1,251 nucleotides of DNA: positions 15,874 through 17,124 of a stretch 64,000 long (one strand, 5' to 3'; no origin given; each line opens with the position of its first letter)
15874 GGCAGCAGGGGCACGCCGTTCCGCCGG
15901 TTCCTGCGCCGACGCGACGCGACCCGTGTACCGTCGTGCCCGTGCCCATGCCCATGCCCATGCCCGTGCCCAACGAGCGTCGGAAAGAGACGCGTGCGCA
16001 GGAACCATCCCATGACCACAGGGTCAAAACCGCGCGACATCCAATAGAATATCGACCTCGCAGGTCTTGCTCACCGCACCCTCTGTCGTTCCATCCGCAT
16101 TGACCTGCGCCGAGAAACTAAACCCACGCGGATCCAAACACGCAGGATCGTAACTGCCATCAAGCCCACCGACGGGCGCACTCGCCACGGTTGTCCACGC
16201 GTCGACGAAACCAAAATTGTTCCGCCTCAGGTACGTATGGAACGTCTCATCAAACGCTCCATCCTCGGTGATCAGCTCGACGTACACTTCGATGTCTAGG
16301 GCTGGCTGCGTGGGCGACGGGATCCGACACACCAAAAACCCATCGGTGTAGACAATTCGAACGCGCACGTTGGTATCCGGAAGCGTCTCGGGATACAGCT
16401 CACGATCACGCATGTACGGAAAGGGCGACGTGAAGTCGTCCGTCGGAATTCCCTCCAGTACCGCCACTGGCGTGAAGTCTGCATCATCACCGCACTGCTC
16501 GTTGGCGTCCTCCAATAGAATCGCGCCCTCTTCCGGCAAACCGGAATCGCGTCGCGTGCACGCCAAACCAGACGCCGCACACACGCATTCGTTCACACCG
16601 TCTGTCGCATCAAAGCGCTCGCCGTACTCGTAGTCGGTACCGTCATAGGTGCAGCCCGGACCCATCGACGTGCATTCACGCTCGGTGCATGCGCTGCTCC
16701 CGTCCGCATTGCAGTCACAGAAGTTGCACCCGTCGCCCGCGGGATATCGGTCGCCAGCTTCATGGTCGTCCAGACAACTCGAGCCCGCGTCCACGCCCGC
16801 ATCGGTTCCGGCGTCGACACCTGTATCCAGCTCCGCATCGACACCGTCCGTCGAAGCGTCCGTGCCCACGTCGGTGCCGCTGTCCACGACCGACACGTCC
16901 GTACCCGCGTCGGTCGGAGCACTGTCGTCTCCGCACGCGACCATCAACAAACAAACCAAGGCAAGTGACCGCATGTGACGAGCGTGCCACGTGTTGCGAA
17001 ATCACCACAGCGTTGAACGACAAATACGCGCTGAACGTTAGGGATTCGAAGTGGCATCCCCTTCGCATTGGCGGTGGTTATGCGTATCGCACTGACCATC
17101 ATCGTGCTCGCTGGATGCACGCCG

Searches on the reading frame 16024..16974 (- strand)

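Call 78: search_protein_families(library=pfam, proteins=[window:16024-16974:-], max_evalue=0.001)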
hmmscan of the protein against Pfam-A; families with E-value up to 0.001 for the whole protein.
window:16024-16974:- (316 aa): 1 family
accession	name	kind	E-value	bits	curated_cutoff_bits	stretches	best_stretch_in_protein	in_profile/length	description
PF05375.19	Pacifastin_I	-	1.9e-06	27.9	27.9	1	81-103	10-32/40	Pacifastin inhibitor (LCMII)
